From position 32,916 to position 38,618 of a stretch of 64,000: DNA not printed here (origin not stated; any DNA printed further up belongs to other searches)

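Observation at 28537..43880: Island-borne PspA-NfeD-flotillin-giant AAA+ ATPase-rhomboid-MtfA/SEC-C-PLD gene cluster: candidate undescribed membrane-remodelling or defence system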

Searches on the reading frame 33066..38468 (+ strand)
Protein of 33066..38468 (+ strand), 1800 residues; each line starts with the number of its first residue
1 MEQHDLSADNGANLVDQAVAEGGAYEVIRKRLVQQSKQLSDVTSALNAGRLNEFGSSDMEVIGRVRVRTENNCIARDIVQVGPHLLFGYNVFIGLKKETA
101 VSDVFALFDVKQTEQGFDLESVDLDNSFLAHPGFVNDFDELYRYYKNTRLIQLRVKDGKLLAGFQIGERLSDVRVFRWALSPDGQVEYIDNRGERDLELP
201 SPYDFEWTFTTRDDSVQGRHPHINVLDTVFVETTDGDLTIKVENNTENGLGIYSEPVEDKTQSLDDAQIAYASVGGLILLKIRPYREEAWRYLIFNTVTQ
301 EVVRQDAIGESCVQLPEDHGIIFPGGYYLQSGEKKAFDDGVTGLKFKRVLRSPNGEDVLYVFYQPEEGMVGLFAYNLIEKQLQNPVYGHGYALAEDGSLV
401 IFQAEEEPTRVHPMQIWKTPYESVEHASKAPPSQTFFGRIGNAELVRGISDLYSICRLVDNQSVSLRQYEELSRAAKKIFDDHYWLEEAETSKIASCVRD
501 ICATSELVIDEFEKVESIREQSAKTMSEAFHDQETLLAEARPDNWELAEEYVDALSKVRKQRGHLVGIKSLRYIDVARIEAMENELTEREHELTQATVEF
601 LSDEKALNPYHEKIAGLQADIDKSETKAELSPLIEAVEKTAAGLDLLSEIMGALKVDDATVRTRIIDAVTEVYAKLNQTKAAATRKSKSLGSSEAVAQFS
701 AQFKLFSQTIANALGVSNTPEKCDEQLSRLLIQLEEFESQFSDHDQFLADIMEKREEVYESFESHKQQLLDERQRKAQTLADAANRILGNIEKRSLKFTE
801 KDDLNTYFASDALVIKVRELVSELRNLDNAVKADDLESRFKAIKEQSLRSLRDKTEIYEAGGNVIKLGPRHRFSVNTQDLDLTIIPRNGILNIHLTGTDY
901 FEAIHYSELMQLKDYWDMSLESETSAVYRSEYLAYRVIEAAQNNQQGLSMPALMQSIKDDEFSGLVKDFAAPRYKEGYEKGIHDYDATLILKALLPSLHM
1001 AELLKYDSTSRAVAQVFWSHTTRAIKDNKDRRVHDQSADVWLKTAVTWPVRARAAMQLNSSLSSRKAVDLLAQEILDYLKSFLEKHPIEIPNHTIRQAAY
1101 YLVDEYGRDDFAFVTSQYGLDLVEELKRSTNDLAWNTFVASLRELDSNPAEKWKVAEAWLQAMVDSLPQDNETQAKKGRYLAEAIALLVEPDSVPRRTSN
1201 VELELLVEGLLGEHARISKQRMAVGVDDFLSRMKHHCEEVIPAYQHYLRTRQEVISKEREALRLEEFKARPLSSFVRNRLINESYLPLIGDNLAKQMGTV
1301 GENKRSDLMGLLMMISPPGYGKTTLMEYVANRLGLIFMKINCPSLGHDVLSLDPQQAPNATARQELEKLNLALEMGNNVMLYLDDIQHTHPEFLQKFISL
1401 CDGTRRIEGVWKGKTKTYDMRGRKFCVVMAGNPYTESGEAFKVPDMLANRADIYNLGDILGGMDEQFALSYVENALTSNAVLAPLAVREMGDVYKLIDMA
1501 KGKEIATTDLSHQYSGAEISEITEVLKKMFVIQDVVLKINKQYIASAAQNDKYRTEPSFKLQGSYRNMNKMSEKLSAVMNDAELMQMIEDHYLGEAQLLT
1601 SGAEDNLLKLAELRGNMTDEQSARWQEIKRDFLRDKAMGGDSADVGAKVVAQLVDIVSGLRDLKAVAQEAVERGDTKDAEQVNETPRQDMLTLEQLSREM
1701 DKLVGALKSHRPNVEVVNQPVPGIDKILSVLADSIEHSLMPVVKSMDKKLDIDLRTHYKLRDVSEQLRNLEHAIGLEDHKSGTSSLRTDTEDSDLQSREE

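Call 3: search_protein_families(library=pfam, proteins=[window:33066-38468:+], max_evalue=0.01)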
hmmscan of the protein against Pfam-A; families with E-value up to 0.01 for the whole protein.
window:33066-38468:+ (1800 aa): 5 families
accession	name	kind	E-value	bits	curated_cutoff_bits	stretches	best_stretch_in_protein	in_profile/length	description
PF12458.13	DUF3686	-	1.4e-206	686.7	25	1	39-484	2-448/448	ATPase involved in DNA repair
PF25472.1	DUF7902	-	1.4e-27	96.1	26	1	605-688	1-84/85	Domain of unknown function (DUF7902)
PF00004.35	AAA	-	8.2e-07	30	21.2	1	1313-1391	2-71/131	ATPase family associated with various cellular activities (AAA)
PF13401.12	AAA_22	-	1e-05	26.3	27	1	1310-1402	6-109/130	AAA domain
PF07728.20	AAA_5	-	2e-05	25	22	1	1312-1435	2-125/139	AAA domain (dynein-related subfamily)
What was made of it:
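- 33066..38468 (+): bacE orthologue: a 1800-aa protein with DUF3686 (39-484), DUF7902 (605-688), a long helical middle region, and one AAA+ module (~1300-1480) with Walker A GYGKT, Walker B DD, N1432 and R1450. Call 3 for domains.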

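Call 6: search_protein_families(library=ncbifam, proteins=[window:33066-38468:+], max_evalue=0.1)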
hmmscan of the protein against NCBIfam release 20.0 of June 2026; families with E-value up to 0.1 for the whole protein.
window:33066-38468:+ (1800 aa): 3 families
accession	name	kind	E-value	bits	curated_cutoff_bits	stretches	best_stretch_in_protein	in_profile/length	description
NF000868.0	PRK00080.1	equivalog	0.011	14.7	282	1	1303-1345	45-87/330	Holliday junction branch migration DNA helicase RuvB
TIGR00996.1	Mtu_fam_mce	paralog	0.017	14.3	140.5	1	623-785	125-265/291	MCE family protein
TIGR00635.1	ruvB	equivalog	0.017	14.2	299.05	1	1303-1345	24-66/305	Holliday junction branch migration DNA helicase RuvB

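Call 7: search_protein_families(library=padloc, proteins=[window:33066-38468:+], max_evalue=0.01)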
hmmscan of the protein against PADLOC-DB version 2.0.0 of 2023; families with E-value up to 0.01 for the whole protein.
window:33066-38468:+ (1800 aa): 0 families
